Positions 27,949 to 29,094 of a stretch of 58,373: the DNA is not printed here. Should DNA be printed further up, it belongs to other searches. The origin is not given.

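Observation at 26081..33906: Defence-island-like cargo block, the best place in the window to look for an undescribed system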

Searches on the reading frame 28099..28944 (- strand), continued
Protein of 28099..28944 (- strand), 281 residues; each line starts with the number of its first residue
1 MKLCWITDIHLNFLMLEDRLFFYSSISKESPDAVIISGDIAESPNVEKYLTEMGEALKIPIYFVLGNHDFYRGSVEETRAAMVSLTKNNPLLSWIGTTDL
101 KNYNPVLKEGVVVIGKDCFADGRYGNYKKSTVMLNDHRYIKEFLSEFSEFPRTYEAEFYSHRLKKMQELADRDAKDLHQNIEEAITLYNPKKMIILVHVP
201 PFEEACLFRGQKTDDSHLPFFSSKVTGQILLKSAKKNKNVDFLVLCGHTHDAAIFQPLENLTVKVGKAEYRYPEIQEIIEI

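Call 87: search_protein_families(library=padloc, proteins=[L178:1-1161:+, L183:6797-7945:-, L011:1878-2627:+, L011:2624-3481:+, L179:742-1401:-, L183:4902-5813:-, L183:4259-4918:-, L185:5201-5857:+, L185:3677-4750:+, L185:4731-5204:+], max_evalue=0.001)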
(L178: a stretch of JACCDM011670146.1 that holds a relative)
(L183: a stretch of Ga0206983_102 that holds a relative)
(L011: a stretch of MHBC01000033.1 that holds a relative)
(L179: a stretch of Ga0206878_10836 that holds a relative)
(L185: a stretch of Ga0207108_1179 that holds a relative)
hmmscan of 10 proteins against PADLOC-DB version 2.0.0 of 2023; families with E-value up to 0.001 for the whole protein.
L178:1-1161:+ (386 aa): 1 family
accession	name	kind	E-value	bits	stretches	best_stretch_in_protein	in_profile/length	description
PDLC04984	PDC-S27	-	1.1e-61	207.1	1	15-354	105-443/474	-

L183:6797-7945:- (382 aa): 7 families
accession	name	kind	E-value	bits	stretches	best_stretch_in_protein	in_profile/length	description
PDLC04790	PDC-S01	-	3.4e-57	192.1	2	137-367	174-413/422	-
PDLC04789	PDC-S01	-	3e-47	159.5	1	4-351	8-364/375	-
PDLC04787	PDC-S01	-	1e-29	101.7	1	9-372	23-406/412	-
PDLC04791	PDC-S01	-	1.2e-24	84.7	1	7-354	11-378/395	-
PDLC04786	PDC-S01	-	2.3e-15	54.3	2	240-344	301-403/439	-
PDLC04792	PDC-S01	-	7.9e-10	35.9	1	12-185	18-205/452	-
PDLC04788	PDC-S01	-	3.9e-09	33.9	1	185-346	235-401/448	-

L011:1878-2627:+ (249 aa): 23 families
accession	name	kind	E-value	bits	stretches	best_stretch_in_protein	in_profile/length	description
PDLC02283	AbiEi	-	3.3e-87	289.4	1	53-249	5-201/201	AbiEi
PDLC02265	AbiEi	-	2.4e-84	280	1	54-248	3-197/198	AbiEi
PDLC02225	AbiEi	-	8.9e-66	219.4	1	52-248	4-194/198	AbiEi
PDLC02239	AbiEi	-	2.8e-39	132.8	1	73-248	17-193/195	AbiEi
PDLC02275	AbiEi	-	4.1e-32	109.7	1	64-248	9-183/184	AbiEi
PDLC02263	AbiEi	-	2.2e-31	107.6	1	48-247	43-243/244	AbiEi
PDLC02245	AbiEi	-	7.6e-31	105.3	1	60-247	5-192/194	AbiEi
PDLC02248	AbiEi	-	2.8e-27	93.7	1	60-244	10-193/198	AbiEi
PDLC02254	AbiEi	-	4e-23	80.1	1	57-245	7-192/197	AbiEi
PDLC02267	AbiEi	-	3.5e-20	70.5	1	59-242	18-192/252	AbiEi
PDLC02228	AbiEi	-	1.3e-18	65.1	1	44-228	19-188/216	AbiEi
PDLC02249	AbiEi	-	1.9e-18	64.9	1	64-233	15-174/184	AbiEi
PDLC02238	AbiEi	-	7.9e-13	46.6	1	79-235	14-165/180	AbiEi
PDLC02276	AbiEi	-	7e-11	40.1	1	57-203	13-161/270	AbiEi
PDLC02227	AbiEi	-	2e-08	32.1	1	54-146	6-97/233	AbiEi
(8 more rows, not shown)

L011:2624-3481:+ (285 aa): 15 families
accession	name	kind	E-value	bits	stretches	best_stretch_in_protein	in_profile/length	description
PDLC02312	AbiEii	-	4.8e-101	335.8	1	2-283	5-286/299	AbiEii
PDLC02288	AbiEii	-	3.4e-96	319.6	1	3-278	8-273/294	AbiEii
PDLC02319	AbiEii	-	3.7e-36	123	1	35-279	5-236/241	AbiEii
PDLC02291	AbiEii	-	2.9e-35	120.1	1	4-278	14-267/310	AbiEii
PDLC02326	AbiEii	-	6.3e-28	95.4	1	1-139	1-132/133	AbiEii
PDLC02314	AbiEii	-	3.8e-20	70.4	1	3-233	7-235/290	AbiEii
PDLC02320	AbiEii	-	3.3e-19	67.3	1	139-271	1-135/147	AbiEii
PDLC02304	AbiEii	-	1.5e-12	46.1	1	11-271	5-251/260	AbiEii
PDLC02311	AbiEii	-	6.7e-12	43.7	1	10-281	4-263/283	AbiEii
PDLC02329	AbiEii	-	6.6e-10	36.8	1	5-227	13-233/294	AbiEii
PDLC02301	AbiEii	-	3.1e-08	31.6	1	39-276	54-286/291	AbiEii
PDLC02308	AbiEii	-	1.1e-07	29.9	1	33-218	15-203/279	AbiEii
PDLC02306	AbiEii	-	1.6e-07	29.2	0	133-213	141-215/280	AbiEii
PDLC02310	AbiEii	-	9.7e-07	26.5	1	17-219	10-206/265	AbiEii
PDLC02295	AbiEii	-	9.3e-06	23.2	1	166-226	157-214/261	AbiEii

L179:742-1401:- (219 aa): 5 families
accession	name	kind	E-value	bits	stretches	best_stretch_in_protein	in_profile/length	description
PDLC04348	PDC-M03B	-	5.4e-09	34.1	1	20-113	17-108/248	-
PDLC02926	HTH_VI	-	2.1e-06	25.9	1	136-190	8-63/92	-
PDLC04347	PDC-M03B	-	2.5e-06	25.3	1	22-112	19-104/245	-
PDLC04349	PDC-M03B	-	1.5e-05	22.7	1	19-117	19-111/232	-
PDLC04352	PDC-M03B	-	2.1e-05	22.2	1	19-125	17-123/250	-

L183:4902-5813:- (303 aa): 8 families
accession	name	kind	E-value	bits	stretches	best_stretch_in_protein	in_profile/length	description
PDLC04340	PDC-M03A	-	3e-16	57.7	1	92-217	49-175/280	-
PDLC04339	PDC-M03A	-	8.1e-14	49.6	1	157-214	122-179/293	-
PDLC04344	PDC-M03A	-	1.2e-11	42.6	1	166-216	144-195/305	-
PDLC04342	PDC-M03A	-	1.5e-09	35.9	1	168-216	147-197/299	-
PDLC04337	PDC-M03A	-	7e-06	23.8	1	169-209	87-129/250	-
PDLC04345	PDC-M03A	-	0.00012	19.4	1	168-231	144-211/302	-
PDLC04341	PDC-M03A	-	0.00052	17.5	0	172-215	149-195/294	-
PDLC04338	PDC-M03A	-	0.00059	16.9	0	170-221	257-309/428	-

L183:4259-4918:- (219 aa): 3 families
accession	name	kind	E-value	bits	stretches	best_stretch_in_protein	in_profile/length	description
PDLC04348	PDC-M03B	-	1.3e-08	32.9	1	19-175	16-174/248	-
PDLC04352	PDC-M03B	-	5.2e-07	27.4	1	13-121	10-121/250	-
PDLC04347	PDC-M03B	-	9e-07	26.7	1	21-115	18-108/245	-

L185:5201-5857:+ (218 aa): 11 families
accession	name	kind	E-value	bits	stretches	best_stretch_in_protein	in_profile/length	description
PDLC02226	AbiEi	-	2.4e-47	159.4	1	5-198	5-193/202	AbiEi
PDLC02233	AbiEi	-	1.6e-19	68.3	1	5-200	6-206/214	AbiEi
PDLC02264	AbiEi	-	5.1e-19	67.1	1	5-121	5-119/205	AbiEi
PDLC02251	AbiEi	-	4.3e-11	40.7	1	1-125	1-125/230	AbiEi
PDLC02229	AbiEi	-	3.5e-09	35.3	1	4-118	4-118/131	AbiEi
PDLC02246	AbiEi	-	8.2e-07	26.8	1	32-118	36-117/230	AbiEi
PDLC02267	AbiEi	-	2e-06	25.5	1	26-138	30-126/252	AbiEi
PDLC02234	AbiEi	-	2.6e-06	25.3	1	7-122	4-113/191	AbiEi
PDLC02236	AbiEi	-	5.7e-06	24.1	1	19-123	16-120/207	AbiEi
PDLC02250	AbiEi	-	2e-05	22.5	1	35-114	32-106/197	AbiEi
PDLC02232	AbiEi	-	0.0006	17.7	1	31-136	34-132/177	AbiEi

L185:3677-4750:+ (357 aa): 19 families
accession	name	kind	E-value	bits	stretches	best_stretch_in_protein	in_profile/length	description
PDLC03949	RmrA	-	4.5e-53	178.4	1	8-345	5-332/363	-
PDLC03947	RmrA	-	3.5e-47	159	1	5-323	11-338/383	-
PDLC03948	RmrA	-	2.7e-45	153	1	6-350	9-364/397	-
PDLC03951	RmrA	-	4e-45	152.5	1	7-350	10-360/400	-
PDLC03954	RmrA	-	5.4e-44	148.7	1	5-328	10-337/380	-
PDLC03944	RmrA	-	7.5e-44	148.3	1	5-305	6-312/384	-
PDLC03952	RmrA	-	3.9e-43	145.8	1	5-351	22-380/395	-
PDLC03953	RmrA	-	9.6e-40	134.9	1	5-350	5-354/373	-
PDLC03943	RmrA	-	3.7e-38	129.6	1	7-352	4-349/370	-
PDLC03956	RmrA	-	6.1e-36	122.3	1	5-317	8-328/399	-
PDLC03955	RmrA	-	9.4e-36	121.8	1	9-342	24-353/371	-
PDLC03946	RmrA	-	1.3e-35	120.8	1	8-345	5-334/357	-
PDLC03945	RmrA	-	1.9e-35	120.8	1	6-301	3-318/394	-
PDLC03950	RmrA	-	1.1e-29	101.6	1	8-315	5-316/369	-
PDLC04142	capH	-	1.4e-15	56.2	1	4-101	5-100/103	capH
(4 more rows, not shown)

L185:4731-5204:+ (157 aa): 2 families
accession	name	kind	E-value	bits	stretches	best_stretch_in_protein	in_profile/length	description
PDLC05070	PDC-S70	-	6.4e-05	21.1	1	5-152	6-152/161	-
PDLC05071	PDC-S70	-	0.00015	20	1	3-157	2-155/161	-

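Call 88: search_protein_families(library=pfam, proteins=[L178:1-1161:+, L183:6797-7945:-, L011:1878-2627:+, L011:2624-3481:+, L179:742-1401:-, L183:4902-5813:-, L183:4259-4918:-, L185:5201-5857:+, L185:3677-4750:+, L185:4731-5204:+], max_evalue=0.001)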
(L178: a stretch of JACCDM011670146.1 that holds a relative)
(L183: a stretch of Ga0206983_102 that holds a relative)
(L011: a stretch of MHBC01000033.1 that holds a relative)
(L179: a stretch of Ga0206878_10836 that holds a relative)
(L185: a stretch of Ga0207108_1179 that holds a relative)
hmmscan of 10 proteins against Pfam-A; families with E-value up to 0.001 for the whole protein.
L178:1-1161:+ (386 aa): 1 family
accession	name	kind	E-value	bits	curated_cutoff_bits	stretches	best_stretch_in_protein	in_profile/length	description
PF01637.24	ATPase_2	-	0.00028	21.2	33.2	1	16-120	113-225/225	ATPase domain predominantly from Archaea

L183:6797-7945:- (382 aa): 3 families
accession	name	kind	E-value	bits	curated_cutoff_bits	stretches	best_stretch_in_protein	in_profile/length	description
PF13635.12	DUF4143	-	4.5e-29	101.7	28.1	1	170-325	3-160/160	Domain of unknown function (DUF4143)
PF13173.12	AAA_14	-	2.2e-22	79.9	27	1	14-131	3-128/129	AAA domain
PF13401.12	AAA_22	-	3.6e-05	24.5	27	0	58-101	75-123/130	AAA domain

L011:1878-2627:+ (249 aa): 2 families
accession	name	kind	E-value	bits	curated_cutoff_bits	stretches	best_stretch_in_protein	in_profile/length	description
PF13338.12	AbiEi_4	-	3.9e-08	33.7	25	1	63-103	9-49/49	Transcriptional regulator, AbiEi antitoxin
PF17194.10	AbiEi_3_N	-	1.9e-06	28.2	26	1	59-137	9-88/93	Transcriptional regulator, AbiEi antitoxin N-terminal domain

L011:2624-3481:+ (285 aa): 1 family
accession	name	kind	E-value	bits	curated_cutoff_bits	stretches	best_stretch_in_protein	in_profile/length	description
PF08843.17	AbiEii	-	4.4e-45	154.9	22.5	1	35-257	1-223/238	Nucleotidyl transferase AbiEii toxin, Type IV TA system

L179:742-1401:- (219 aa): 3 families
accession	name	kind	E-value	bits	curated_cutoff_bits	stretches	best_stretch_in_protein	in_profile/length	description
PF01381.28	HTH_3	-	1.1e-05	25.9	23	1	136-176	3-44/55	Helix-turn-helix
PF13657.11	Couple_hipA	-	5.4e-05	24.1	22.5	1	24-116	9-93/99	HipA N-terminal domain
PF12844.13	HTH_19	-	8.5e-05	22.8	30.2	1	136-185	6-54/64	Helix-turn-helix domain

L183:4902-5813:- (303 aa): 2 families
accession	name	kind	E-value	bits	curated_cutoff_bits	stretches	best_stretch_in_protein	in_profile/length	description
PF07804.18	HipA_C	-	4.6e-22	79.2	30.5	1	67-233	9-176/213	HipA-like C-terminal domain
PF20613.4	HipA_2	-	2.4e-08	34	27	1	73-210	22-150/240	HipA-like kinase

L183:4259-4918:- (219 aa): 1 family
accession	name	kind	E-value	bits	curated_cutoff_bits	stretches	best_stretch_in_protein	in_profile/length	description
PF13657.11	Couple_hipA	-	0.0004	21.3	22.5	1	24-116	9-93/99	HipA N-terminal domain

L185:5201-5857:+ (218 aa): 1 family
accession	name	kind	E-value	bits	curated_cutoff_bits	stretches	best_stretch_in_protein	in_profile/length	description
PF19570.5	DUF6088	-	4.4e-26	92.1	25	1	6-176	1-168/172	Family of unknown function (DUF6088)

L185:3677-4750:+ (357 aa): 4 families
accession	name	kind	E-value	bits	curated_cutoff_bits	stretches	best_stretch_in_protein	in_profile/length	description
PF06114.19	Peptidase_M78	-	7.5e-18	64.9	22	1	156-273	2-122/123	IrrE N-terminal-like domain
PF01381.28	HTH_3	-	9.6e-13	48.4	23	1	10-64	1-55/55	Helix-turn-helix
PF12844.13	HTH_19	-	8.5e-08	32.4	30.2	1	7-64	1-58/64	Helix-turn-helix domain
PF13560.12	HTH_31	-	2.8e-07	31.2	27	1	6-60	2-57/64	Helix-turn-helix domain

L185:4731-5204:+ (157 aa): 2 families
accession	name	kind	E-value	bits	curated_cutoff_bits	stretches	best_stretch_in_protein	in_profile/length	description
PF11848.13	DUF3368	-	1.8e-06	28.2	27.3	1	112-157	1-44/46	Domain of unknown function (DUF3368)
PF01850.27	PIN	-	4.6e-05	24.5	23.6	1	59-105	73-118/120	PIN domain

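Call 106: search_solved_structures(query=A9, max_evalue=1, show_alignments=1)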
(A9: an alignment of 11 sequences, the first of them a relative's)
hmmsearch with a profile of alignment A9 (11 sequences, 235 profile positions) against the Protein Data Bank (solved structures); distinct sequences matched with E-value up to 1: 5.
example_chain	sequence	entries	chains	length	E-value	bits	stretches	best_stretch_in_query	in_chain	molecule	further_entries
5uvd_A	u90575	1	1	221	0.035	16.6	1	14-62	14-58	Nucleotidyltransferase-like protein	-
2rfb_A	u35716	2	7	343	0.11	14.9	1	123-174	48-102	Cytochrome P450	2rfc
2r26_A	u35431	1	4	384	0.23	14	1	79-162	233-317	Citrate Synthase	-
2ifc_A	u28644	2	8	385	0.23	14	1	79-162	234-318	Citrate Synthase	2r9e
4ybo_A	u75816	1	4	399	0.24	13.9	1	79-162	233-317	Citrate synthase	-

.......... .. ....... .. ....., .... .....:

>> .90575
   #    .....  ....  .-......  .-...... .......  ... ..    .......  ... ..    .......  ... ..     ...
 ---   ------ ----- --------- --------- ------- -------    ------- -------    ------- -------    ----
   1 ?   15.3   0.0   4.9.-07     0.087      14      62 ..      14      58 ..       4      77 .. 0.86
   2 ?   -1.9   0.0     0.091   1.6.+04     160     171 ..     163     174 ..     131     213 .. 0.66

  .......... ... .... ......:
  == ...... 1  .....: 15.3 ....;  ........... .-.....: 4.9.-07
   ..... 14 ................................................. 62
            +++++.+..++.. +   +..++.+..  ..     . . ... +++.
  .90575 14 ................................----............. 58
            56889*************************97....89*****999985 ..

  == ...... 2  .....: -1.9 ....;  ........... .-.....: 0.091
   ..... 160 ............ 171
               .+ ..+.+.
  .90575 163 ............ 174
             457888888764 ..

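Call 110: fold_search(model_id=the predicted structure, library=viral)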
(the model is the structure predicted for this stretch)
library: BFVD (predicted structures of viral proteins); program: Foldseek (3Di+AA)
matches with E <= 10: 762; with E <= 0.001: 78
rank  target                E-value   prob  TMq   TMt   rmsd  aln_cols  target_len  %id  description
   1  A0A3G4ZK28            1.4e-13  1.00  0.67  0.70   4.7       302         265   16  Metallophosphatase [Terrestrivirus sp.]
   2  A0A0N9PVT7            3.9e-13  1.00  0.61  0.38   4.5       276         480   17  Putative calcineurin-like phosphoesterase [Port-miou virus]
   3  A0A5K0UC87            3.2e-12  1.00  0.61  0.37   5.0       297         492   15  Metallophosphoesterase [Yasminevirus sp. GU-2018]
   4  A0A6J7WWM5            8.6e-12  1.00  0.63  0.67   5.1       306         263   16  MPP_superfamily domain containing protein [uncultured Caudovirales phage]
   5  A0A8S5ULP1            1.1e-11  1.00  0.63  0.62   5.7       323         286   15  Metallophosphatase domain protein [Myoviridae sp. ctCo31]
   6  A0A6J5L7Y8            3.6e-11  1.00  0.56  0.57   5.8       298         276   15  Calcineurin-like phosphoesterase domain, ApaH type [uncultured Caudovirales phage]
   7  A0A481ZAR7            4.3e-11  1.00  0.58  0.66   6.2       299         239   17  Calcineurin-like phosphoesterase [Pithovirus LCPAC403]
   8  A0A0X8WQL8            5.5e-11  1.00  0.58  0.60   5.1       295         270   19  (no name in the UniProt tables at hand)
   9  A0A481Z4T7            6.6e-11  1.00  0.66  0.64   4.5       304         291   15  Calcineurin-like phosphoesterase [Pithovirus LCPAC103]
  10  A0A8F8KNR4            9.6e-11  1.00  0.65  0.67   5.1       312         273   14  Metallophosphoesterase [Clandestinovirus]
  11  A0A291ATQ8            1.2e-10  1.00  0.64  0.43   6.2       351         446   15  Metallophosphatase [Pandoravirus salinus]
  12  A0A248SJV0            1.2e-10  1.00  0.62  0.65   4.8       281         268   14  (no name in the UniProt tables at hand)
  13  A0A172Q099            4.0e-10  1.00  0.60  0.67   5.8       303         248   16  Metallophosphoesterase [Acinetobacter phage vB_AbaM_ME3]
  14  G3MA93                5.0e-08  1.00  0.49  0.18   6.5       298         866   15  Gp352 [Bacillus phage G]
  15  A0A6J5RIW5            6.1e-08  1.00  0.54  0.62   5.3       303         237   16  COG2129 Predicted phosphoesterases, related to the Icc protein [uncultured Caudovirales phage]
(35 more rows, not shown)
